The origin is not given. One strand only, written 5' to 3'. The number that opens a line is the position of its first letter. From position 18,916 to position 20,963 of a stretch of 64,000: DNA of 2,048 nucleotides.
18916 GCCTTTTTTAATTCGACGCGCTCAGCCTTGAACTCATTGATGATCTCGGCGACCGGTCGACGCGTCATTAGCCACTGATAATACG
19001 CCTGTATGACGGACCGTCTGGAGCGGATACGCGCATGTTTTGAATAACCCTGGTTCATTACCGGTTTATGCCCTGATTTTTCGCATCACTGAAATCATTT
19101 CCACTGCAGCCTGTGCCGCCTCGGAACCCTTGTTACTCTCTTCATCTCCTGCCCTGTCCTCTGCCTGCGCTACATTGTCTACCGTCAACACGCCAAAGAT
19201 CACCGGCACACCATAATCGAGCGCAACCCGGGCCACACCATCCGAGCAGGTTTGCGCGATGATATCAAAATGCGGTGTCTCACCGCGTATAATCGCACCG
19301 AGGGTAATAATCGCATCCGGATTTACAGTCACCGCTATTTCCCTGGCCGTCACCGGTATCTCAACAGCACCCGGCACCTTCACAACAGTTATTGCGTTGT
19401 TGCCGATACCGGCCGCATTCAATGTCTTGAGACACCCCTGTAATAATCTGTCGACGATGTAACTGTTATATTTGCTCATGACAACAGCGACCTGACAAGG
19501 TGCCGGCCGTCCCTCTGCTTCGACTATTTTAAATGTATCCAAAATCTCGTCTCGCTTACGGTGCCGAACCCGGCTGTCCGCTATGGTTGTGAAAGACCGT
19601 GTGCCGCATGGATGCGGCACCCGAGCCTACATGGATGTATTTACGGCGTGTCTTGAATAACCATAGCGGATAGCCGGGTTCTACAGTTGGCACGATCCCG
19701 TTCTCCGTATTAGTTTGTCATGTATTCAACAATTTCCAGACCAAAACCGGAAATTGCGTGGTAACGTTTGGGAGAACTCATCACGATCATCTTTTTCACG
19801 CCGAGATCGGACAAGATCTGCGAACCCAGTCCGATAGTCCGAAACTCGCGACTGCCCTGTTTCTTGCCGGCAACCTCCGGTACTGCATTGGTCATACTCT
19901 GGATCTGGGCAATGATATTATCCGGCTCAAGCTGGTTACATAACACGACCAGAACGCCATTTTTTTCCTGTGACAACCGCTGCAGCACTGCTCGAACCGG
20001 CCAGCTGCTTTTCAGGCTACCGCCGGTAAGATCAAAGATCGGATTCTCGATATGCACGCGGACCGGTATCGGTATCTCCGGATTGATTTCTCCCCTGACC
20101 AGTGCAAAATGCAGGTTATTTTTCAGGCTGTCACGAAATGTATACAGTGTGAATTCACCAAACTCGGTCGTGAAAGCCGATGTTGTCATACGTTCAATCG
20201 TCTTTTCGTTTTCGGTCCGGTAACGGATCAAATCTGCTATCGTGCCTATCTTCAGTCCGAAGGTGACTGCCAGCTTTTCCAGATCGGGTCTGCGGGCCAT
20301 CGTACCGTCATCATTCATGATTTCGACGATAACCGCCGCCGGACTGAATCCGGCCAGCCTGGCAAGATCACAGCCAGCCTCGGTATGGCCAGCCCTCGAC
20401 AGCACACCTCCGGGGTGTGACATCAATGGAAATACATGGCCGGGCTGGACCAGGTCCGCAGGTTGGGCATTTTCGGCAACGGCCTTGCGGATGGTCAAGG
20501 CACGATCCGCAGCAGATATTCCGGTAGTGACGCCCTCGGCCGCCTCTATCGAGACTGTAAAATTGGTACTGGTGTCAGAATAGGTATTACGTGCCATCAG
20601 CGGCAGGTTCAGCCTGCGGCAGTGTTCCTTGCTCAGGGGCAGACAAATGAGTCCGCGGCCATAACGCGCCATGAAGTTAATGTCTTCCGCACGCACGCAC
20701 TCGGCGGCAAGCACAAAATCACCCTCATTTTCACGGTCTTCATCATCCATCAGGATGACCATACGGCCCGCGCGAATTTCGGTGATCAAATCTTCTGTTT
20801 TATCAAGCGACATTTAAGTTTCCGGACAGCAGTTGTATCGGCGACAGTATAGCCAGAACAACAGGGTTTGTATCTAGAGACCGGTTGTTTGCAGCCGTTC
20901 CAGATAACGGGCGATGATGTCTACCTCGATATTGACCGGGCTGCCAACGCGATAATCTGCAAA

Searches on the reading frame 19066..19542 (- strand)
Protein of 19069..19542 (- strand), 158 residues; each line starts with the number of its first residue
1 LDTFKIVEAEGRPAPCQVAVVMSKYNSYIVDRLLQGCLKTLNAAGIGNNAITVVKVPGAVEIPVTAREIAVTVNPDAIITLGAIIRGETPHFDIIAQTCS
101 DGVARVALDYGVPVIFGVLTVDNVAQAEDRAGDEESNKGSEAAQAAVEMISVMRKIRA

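Call 44: search_protein_families(library=pfam, proteins=[window:19066-19530:-])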
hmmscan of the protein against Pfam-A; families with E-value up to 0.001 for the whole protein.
window:19066-19530:- (154 aa): 1 family
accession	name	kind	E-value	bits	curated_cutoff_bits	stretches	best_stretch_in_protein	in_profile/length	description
PF00885.24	DMRL_synthase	-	2.2e-51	173.9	26.7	1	13-150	3-139/139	6,7-dimethyl-8-ribityllumazine synthase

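Call 56: find_related_loci(query=window:19069-19542:-, collection=metagenome_contigs, flank=2500)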
Query seq(158 aa) (158 aa) in metagenome_contigs; peptide patterns used: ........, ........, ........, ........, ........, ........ (x = any residue, [..] = any of these).
365 stretches matched a pattern; 138 encode a relative of the query (tblastn E <= 1e-3); the best 80 are kept; 80 distinct loci.
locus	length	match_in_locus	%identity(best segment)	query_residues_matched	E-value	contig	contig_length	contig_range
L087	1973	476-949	89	1-158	2e-96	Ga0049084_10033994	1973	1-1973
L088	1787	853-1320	64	1-156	8e-65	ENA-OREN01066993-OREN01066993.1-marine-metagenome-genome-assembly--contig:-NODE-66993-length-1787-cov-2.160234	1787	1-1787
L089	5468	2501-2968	62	1-156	1e-62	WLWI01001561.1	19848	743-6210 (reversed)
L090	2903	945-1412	59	1-156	7e-62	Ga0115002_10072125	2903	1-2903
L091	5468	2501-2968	62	1-156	2e-60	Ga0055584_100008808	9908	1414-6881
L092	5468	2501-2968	60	1-156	2e-58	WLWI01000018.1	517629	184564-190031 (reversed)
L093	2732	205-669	51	3-156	1e-44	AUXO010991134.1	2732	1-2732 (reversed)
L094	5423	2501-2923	51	17-157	1e-44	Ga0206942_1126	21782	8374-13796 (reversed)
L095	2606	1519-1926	50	17-152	2e-43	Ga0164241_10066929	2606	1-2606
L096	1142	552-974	48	17-157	8e-45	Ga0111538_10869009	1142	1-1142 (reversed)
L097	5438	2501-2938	47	11-156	1e-41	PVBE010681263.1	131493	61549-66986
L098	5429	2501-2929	48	14-156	2e-40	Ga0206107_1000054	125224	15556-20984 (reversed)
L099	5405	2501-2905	50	19-153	3e-40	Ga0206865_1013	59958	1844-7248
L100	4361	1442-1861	47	17-156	4e-40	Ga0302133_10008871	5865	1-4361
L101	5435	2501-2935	45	12-156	4e-40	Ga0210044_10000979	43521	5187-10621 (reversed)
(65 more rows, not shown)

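Call 94: find_encoding_contigs(protein=window:19066-19479:-, flank=3000, max_places=8)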
Protein window:19066-19479:- (137 aa): no gene with exactly this product is on record in the collection.

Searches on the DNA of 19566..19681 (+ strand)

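Call 61: search_dna_similar(query=window:19566-19681:+, collection=plasmids, mode=distant, max_evalue=0.01, max_rows=15)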
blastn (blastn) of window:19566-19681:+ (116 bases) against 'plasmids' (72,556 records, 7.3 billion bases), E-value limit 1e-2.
Records with a match: 2; places in all: 3; records where one place covers at least 80% of the query: 0.
Best place of each record, by identity: >=99% 2.
By first word of the organism name: Yersinia 2.
By predicted mobility (MOB-suite, as given by PLSDB): conjugative 1; non-mobilizable 1.
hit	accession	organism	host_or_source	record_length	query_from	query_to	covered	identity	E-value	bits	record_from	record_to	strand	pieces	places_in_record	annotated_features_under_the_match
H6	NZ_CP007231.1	Yersinia similis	rabbit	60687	57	84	24%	100.0%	2e-4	52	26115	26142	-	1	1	none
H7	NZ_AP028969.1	Yersinia pseudotuberculosis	-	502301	57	84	24%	100.0%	2e-4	52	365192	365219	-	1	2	none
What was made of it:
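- Closest known: YPAL / RU-2. Same: A 28-nt stretch, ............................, is identical to copy B (call 61).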

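Call 63: get_annotated_region(hit=H7, flank=3000)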
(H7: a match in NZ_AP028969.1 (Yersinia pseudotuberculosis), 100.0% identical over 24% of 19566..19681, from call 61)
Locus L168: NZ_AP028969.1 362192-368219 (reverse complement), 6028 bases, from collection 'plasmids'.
description: Yersinia pseudotuberculosis strain Ypse1 plasmid pYPSE1-1, complete sequence
organism: Yersinia pseudotuberculosis (NCBI taxid 633)
taxonomy: Bacteria; Pseudomonadota; Gammaproteobacteria; Enterobacterales; Yersiniaceae; Yersinia; Yersinia pseudotuberculosis
host: -; source: -; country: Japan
typing (MOB-suite, as given by PLSDB): non-mobilizable
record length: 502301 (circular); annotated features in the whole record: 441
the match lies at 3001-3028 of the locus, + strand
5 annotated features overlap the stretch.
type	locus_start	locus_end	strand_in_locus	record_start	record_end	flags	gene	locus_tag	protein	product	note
CDS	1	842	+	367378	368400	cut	hcr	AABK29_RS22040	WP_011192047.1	NADH oxidoreductase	-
CDS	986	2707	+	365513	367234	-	poxB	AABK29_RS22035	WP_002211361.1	ubiquinone-dependent pyruvate dehydrogenase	GO:0006090 - pyruvate metabolic process [Evidence IEA]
CDS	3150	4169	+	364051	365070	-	ltaE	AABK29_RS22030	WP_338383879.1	low-specificity L-threonine aldolase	GO:0006520 - amino acid metabolic process [Evidence IEA]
CDS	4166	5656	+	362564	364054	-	-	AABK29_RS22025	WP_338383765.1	DUF2867 domain-containing protein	-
CDS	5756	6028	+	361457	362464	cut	-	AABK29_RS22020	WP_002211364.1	NAD(P)-dependent oxidoreductase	-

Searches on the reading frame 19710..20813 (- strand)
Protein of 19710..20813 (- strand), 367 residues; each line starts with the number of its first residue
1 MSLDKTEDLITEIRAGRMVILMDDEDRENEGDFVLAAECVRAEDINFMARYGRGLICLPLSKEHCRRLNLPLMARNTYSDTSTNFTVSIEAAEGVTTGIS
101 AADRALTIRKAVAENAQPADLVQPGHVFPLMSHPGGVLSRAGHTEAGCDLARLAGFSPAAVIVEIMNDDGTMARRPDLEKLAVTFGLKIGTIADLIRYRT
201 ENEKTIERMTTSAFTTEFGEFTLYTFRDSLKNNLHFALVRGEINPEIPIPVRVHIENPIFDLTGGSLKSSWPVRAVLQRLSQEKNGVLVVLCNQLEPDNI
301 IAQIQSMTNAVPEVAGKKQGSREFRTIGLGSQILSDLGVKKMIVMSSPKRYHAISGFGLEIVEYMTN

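Call 44: search_protein_families(library=pfam, proteins=[window:19710-20813:-])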
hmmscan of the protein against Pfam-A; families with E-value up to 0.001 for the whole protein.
window:19710-20813:- (367 aa): 2 families
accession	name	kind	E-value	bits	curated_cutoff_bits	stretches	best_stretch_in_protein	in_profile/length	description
PF00926.24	DHBP_synthase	-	5.1e-83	277.7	26.4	1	7-198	1-191/191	3,4-dihydroxy-2-butanone 4-phosphate synthase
PF00925.25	GTP_cyclohydro2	-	6.4e-34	117.3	23.3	1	208-365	2-164/165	GTP cyclohydrolase II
